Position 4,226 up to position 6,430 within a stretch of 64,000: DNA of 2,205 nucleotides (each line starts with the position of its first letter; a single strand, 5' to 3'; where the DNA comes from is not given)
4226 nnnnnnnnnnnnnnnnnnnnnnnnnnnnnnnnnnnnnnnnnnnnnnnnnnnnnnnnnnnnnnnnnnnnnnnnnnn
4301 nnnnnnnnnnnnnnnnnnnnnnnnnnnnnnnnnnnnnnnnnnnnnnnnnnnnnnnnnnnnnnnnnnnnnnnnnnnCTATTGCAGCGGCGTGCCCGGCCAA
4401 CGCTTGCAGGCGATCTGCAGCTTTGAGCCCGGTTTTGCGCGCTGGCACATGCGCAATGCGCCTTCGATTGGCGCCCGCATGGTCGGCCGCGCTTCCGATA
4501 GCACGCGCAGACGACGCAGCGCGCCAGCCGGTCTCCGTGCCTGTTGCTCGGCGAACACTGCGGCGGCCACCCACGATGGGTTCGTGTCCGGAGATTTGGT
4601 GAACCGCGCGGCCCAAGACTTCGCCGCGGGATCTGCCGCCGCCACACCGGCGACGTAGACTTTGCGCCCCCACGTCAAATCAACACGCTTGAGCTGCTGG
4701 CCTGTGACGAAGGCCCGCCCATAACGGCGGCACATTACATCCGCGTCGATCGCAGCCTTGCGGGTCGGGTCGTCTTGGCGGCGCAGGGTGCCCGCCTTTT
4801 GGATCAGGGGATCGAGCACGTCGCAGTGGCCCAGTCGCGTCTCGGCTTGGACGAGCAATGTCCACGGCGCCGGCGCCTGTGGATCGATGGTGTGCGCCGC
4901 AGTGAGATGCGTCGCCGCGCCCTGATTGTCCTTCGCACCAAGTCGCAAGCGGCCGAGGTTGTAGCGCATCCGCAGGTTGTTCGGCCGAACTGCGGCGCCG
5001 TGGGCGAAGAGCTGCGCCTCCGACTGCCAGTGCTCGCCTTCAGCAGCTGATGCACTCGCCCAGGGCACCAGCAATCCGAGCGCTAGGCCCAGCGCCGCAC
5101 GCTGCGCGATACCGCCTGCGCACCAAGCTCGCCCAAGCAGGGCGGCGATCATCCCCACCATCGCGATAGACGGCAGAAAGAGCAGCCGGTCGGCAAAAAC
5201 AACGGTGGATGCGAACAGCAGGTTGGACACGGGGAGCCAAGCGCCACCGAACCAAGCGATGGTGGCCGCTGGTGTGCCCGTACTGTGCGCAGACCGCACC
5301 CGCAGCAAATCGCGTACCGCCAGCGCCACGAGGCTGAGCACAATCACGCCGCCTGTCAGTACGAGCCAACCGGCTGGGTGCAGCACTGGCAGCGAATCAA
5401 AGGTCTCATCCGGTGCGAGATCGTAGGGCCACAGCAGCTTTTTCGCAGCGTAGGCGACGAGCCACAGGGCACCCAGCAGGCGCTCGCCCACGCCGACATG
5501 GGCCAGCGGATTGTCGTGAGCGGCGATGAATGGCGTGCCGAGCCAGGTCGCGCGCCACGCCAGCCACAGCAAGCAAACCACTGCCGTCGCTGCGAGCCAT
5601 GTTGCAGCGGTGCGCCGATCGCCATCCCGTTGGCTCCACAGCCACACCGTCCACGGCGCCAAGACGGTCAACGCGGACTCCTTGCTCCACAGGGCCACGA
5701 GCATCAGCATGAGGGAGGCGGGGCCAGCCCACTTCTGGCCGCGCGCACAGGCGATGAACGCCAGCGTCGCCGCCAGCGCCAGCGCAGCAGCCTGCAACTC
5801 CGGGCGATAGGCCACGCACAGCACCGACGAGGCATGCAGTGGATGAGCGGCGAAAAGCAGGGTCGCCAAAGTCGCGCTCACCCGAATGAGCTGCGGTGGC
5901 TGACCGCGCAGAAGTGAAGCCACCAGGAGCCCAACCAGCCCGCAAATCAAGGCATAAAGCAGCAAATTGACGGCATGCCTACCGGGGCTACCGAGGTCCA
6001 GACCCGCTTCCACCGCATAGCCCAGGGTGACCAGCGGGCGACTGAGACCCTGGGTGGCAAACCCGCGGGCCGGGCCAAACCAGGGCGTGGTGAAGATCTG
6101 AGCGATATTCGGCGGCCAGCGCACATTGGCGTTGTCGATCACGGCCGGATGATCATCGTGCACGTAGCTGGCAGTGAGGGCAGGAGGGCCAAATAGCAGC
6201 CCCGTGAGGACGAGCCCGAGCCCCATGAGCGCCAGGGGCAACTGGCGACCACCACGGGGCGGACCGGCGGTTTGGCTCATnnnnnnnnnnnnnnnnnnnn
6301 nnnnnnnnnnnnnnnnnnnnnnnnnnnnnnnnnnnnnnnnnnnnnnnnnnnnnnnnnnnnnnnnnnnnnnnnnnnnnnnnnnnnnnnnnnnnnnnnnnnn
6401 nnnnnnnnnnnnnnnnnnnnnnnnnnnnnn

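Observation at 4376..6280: rodA is translationally coupled (ATGA overlap) to a TMTC/PMT-like TPR membrane protein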

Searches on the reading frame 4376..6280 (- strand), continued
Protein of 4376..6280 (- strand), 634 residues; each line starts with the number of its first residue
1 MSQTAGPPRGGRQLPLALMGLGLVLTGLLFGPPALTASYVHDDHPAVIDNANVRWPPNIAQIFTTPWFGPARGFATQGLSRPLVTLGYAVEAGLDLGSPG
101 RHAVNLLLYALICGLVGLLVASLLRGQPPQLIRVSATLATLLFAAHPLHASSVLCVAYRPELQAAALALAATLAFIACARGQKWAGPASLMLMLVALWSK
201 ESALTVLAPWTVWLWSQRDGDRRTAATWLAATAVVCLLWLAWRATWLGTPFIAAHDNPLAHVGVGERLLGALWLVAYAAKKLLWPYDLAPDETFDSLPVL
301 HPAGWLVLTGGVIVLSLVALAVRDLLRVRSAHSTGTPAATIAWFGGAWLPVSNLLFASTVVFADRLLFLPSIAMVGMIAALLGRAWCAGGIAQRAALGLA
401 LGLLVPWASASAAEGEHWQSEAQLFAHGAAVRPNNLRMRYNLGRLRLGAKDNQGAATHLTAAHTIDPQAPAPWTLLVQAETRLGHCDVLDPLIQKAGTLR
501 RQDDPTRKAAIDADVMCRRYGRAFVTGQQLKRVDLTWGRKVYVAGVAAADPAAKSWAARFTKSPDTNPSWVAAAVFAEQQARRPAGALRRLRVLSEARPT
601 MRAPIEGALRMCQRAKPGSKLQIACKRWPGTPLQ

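Call 57: search_protein_families(library=pfam, alignment_id=A1, max_evalue=0.1)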
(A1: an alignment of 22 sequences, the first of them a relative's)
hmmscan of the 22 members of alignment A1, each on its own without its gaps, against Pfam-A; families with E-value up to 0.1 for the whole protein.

A. member 1, P0001 (634 aa): 3 families
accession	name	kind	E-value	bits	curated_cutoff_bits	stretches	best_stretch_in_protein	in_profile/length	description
PF08409.16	TMTC_DUF1736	-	0.00045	20.6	27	1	250-300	5-56/75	Protein O-mannosyl-transferase TMTC, DUF1736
PF14559.12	TPR_19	-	0.056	14.2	25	1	447-484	2-39/68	Tetratricopeptide repeat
PF13428.12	TPR_14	-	0.083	14.1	23.5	0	439-478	4-43/44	Tetratricopeptide repeat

B. families by the number of members that match (of 22 scanned): 19 families
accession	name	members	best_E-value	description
PF07719.23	TPR_2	15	0.00016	Tetratricopeptide repeat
PF08409.16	TMTC_DUF1736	11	3e-05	Protein O-mannosyl-transferase TMTC, DUF1736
PF13432.12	TPR_16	10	6e-08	Tetratricopeptide repeat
PF14559.12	TPR_19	10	5.9e-07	Tetratricopeptide repeat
PF13428.12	TPR_14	9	0.00019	Tetratricopeptide repeat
PF13374.12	TPR_10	7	1.2e-05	Tetratricopeptide repeat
PF13181.12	TPR_8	7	0.012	Tetratricopeptide repeat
PF13431.12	TPR_17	6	1.7e-05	Tetratricopeptide repeat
PF13424.12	TPR_12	6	0.0012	Tetratricopeptide repeat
PF13371.12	TPR_9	5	1e-05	Tetratricopeptide repeat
PF00515.34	TPR_1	4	0.002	Tetratricopeptide repeat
PF11460.13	DUF3007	1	0.0023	Protein of unknown function (DUF3007)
PF04162.18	Gyro_capsid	1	0.021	Gyrovirus capsid protein (VP1)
PF07219.19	HemY_N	1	0.023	HemY protein N-terminus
PF13414.12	TPR_11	1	0.027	TPR repeat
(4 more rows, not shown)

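Call 75: search_protein_representatives(alignment_id=A1)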
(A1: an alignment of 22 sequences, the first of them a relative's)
Query: 22 sequences, 647 profile positions. Proteins with E-value up to 0.001 (for the whole library): 129555; up to 1e-10: 58704; up to 1e-30: 7228. The best 150 are listed.
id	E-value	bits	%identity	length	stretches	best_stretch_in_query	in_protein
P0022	1.1e-277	939.3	-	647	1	7-646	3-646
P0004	7.9e-219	744.8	-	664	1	5-646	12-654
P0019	2.0e-213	727.0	-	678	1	18-645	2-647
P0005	4.1e-209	712.7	-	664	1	4-645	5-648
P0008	1.2e-200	684.7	-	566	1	3-536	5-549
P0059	2.0e-190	650.9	-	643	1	11-645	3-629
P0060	2.1e-189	647.5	-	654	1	7-645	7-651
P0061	8.3e-184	629.1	-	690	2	9-329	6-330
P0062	7.9e-183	625.8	-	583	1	73-644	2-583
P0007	1.7e-182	624.7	-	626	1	1-645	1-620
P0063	5.2e-174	596.7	-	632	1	8-645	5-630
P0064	2.3e-160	551.6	-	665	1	8-633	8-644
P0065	2.5e-158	544.9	-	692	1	11-644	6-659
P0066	8.8e-157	539.8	-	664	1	10-644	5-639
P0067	3.4e-150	518.0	-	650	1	7-645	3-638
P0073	1.5e-115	403.6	-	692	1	11-628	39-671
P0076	2.5e-96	340.0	-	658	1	11-642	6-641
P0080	1.8e-79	284.3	-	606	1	11-504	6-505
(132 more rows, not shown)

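Call 76: find_encoding_contigs(protein=P0076, flank=5000, max_places=2)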
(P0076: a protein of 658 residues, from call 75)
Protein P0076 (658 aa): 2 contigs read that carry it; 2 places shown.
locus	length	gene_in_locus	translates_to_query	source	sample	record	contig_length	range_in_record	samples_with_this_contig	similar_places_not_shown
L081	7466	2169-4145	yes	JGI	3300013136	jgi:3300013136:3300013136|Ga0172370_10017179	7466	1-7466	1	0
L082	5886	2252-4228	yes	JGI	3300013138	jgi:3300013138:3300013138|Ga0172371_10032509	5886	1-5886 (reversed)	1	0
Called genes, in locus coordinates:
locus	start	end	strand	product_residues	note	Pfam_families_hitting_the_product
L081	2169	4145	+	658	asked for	-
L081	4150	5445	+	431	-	PF01966:HD (weak)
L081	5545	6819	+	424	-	PF00682:HMGL-like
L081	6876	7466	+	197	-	?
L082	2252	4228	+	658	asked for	-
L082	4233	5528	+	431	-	PF01966:HD (weak)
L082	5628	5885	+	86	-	?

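Call 77: find_encoding_contigs(protein=P0073, flank=5000, max_places=2)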
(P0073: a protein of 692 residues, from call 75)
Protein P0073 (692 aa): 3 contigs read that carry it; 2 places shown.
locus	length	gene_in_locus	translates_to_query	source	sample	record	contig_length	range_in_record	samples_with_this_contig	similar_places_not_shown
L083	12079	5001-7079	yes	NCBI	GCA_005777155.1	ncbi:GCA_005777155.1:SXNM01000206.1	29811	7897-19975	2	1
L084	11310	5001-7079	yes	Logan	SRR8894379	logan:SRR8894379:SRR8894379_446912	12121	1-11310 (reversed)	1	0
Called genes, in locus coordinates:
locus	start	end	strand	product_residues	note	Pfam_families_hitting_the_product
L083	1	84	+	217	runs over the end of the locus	-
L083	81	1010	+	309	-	PF04085:MreC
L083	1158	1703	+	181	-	-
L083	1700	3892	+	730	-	PF03717:PBP_dimer, PF00905:Transpeptidase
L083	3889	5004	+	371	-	PF01098:FTSW_RODA_SPOVE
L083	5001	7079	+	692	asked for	-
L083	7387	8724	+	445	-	PF19276:HD_assoc_2 (weak)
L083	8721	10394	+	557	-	PF26550:Tricorn_2nd (weak), PF26549:Tricorn_N, PF07676:PD40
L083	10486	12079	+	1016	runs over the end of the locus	PF00069:Pkinase, PF07714:PK_Tyr_Ser-Thr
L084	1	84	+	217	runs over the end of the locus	-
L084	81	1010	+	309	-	PF04085:MreC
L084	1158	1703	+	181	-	-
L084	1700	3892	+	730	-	PF03717:PBP_dimer, PF00905:Transpeptidase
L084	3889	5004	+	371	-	PF01098:FTSW_RODA_SPOVE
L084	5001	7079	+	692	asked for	-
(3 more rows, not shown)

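Call 78: find_encoding_contigs(protein=P0080, flank=5000, max_places=2)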
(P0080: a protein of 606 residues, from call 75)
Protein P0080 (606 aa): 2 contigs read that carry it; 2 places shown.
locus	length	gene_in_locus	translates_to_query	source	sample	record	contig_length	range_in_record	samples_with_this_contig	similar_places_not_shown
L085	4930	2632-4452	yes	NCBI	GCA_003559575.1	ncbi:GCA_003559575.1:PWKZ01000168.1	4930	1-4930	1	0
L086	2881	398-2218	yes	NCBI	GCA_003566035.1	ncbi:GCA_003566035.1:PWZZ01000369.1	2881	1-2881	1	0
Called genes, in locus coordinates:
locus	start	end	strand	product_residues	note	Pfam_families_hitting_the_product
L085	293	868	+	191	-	PF00081:Sod_Fe_N, PF02777:Sod_Fe_C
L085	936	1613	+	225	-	PF00027:cNMP_binding, PF13545:HTH_Crp_2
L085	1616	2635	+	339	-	PF01207:Dus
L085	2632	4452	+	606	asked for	PF08409:TMTC_DUF1736 (weak), PF14559:TPR_19 (faint), PF13431:TPR_17 (faint), PF00515:TPR_1 (faint), PF07719:TPR_2 (faint), PF13181:TPR_8 (faint)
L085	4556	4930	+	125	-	?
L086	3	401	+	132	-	?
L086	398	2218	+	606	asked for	PF08409:TMTC_DUF1736 (weak), PF14559:TPR_19 (faint), PF13431:TPR_17 (faint), PF00515:TPR_1 (faint), PF07719:TPR_2 (faint), PF13181:TPR_8 (faint)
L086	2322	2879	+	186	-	?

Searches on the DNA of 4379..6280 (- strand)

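Call 80: search_rna_families(source=L081, start=1, end=2300, threshold=gathering)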
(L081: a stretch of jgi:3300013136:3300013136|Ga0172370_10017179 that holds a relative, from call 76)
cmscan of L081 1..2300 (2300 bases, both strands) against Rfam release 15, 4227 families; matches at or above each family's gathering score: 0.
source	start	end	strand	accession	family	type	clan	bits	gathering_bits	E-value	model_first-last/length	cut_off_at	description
